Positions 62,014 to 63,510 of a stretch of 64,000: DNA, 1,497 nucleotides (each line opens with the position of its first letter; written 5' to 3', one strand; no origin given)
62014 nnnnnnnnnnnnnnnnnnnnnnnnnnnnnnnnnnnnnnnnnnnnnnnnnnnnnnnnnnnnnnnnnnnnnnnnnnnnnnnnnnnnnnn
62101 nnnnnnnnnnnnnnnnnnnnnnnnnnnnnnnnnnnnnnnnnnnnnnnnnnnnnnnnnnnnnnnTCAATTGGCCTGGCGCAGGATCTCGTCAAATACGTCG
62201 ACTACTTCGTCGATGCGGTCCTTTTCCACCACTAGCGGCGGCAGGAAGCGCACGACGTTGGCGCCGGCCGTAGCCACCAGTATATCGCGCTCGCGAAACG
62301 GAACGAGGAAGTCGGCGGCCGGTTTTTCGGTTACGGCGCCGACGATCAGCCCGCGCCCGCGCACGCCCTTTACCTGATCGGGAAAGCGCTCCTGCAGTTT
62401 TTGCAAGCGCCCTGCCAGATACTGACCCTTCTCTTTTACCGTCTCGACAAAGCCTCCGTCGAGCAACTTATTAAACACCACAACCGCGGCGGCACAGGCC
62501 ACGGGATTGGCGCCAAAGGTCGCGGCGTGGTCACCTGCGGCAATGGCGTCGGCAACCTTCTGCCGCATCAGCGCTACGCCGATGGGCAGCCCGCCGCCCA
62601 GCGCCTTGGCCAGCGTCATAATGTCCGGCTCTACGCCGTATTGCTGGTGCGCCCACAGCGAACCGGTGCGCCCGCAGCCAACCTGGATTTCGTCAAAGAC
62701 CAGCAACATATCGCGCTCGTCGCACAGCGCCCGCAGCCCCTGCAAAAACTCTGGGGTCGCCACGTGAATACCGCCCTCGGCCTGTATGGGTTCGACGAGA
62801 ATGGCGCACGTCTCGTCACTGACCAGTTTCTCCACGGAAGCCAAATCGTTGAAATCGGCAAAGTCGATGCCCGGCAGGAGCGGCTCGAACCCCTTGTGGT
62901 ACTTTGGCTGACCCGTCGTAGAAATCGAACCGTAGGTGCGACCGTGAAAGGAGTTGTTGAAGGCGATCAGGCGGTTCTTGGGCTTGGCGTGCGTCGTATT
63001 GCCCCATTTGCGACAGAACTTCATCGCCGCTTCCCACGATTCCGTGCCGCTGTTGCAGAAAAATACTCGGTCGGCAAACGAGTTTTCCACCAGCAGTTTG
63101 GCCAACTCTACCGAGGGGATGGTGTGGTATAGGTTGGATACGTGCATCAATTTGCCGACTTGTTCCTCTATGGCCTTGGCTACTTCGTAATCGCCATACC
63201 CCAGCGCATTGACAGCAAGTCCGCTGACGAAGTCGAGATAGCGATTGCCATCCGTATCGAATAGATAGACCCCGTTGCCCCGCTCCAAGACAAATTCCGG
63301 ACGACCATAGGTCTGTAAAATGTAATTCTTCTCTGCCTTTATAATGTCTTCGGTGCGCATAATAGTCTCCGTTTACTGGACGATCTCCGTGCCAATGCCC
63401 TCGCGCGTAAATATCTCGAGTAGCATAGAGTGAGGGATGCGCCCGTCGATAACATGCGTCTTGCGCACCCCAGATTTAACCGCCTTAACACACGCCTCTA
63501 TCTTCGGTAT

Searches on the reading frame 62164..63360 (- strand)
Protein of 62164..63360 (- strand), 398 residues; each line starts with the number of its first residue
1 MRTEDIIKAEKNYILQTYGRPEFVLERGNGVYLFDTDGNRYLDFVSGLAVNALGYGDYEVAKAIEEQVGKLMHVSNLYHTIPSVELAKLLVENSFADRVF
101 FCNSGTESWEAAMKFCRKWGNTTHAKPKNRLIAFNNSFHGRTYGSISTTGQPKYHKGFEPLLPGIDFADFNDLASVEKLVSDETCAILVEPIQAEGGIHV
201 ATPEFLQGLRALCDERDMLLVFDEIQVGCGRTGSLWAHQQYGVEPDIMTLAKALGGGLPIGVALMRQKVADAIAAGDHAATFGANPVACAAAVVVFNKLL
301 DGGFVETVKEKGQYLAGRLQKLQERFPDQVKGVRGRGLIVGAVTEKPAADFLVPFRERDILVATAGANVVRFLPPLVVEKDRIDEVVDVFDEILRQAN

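Call 3: search_protein_families(library=pfam, proteins=[window:62164-63360:-], max_evalue=0.01)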
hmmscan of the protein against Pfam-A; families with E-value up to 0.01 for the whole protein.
window:62164-63360:- (398 aa): 2 families
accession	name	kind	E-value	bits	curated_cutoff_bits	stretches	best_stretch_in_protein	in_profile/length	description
PF00202.27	Aminotran_3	-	9.2e-121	403.7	30.5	1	21-394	9-403/403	Aminotransferase class-III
PF00155.27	Aminotran_1_2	-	5.7e-05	22.9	19.7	1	171-323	128-287/361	Aminotransferase class I and II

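Call 4: search_protein_families(library=ncbifam, proteins=[window:62164-63360:-], max_evalue=0.01)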
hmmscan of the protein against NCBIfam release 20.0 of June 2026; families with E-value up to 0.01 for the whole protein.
window:62164-63360:- (398 aa): 69 families (the best 25 are shown)
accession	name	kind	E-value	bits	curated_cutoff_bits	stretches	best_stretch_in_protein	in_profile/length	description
TIGR00707.1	argD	subfamily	1.3e-146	488.3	410.05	1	13-394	1-380/381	acetylornithine/succinylornithine family transaminase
NF002325.0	PRK01278.1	subfamily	1.6e-143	478.1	372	1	12-396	4-388/395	acetylornithine transaminase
NF003468.0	PRK05093.1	subfamily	1.8e-126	422.1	522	1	11-396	13-401/405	acetylornithine/succinyldiaminopimelate transaminase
TIGR03246.1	arg_catab_astC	subfamily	3.1e-125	418.2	609.95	1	12-393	8-392/397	acetylornithine/succinylornithine family transaminase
NF002797.0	PRK02936.1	equivalog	6.1e-124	413.6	496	1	13-397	3-380/385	acetylornithine transaminase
NF002874.0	PRK03244.1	equivalog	2.1e-123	412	457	1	5-397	9-395/399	acetylornithine transaminase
NF009047.0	PRK12381.1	subfamily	9.6e-122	406.7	630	1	11-394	11-397/406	bifunctional succinylornithine transaminase/acetylornithine transaminase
NF002985.0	PRK03715.1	equivalog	1.2e-113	379.8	568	1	12-396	9-393/395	acetylornithine transaminase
NF003397.0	PRK04612.1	equivalog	1.7e-106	356.5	735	1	8-385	9-392/408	acetylornithine transaminase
NF003273.0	PRK04260.1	equivalog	4.5e-105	351.3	616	1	13-394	3-375/376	acetylornithine transaminase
NF004426.0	PRK05769.1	equivalog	8.7e-104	347.7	552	2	180-397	218-440/441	acetyl ornithine aminotransferase family protein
NF005993.0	PRK08117.1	subfamily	1.7e-95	320.1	574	2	179-396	203-429/433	aspartate aminotransferase family protein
NF042418.1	LysJ_Th_th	equivalog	1.4e-94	317.2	700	1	6-394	3-385/386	[LysW]-aminoadipate semialdehyde transaminase LysJ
NF045491.1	LysJ_Sulfobales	equivalog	1.1e-88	297.7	700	1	15-392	4-375/386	[LysW]-aminoadipate semialdehyde/glutamate semialdehyde transaminase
TIGR01885.1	Orn_aminotrans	equivalog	1.1e-83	281.3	378.4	1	3-394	1-401/402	ornithine--oxo-acid transaminase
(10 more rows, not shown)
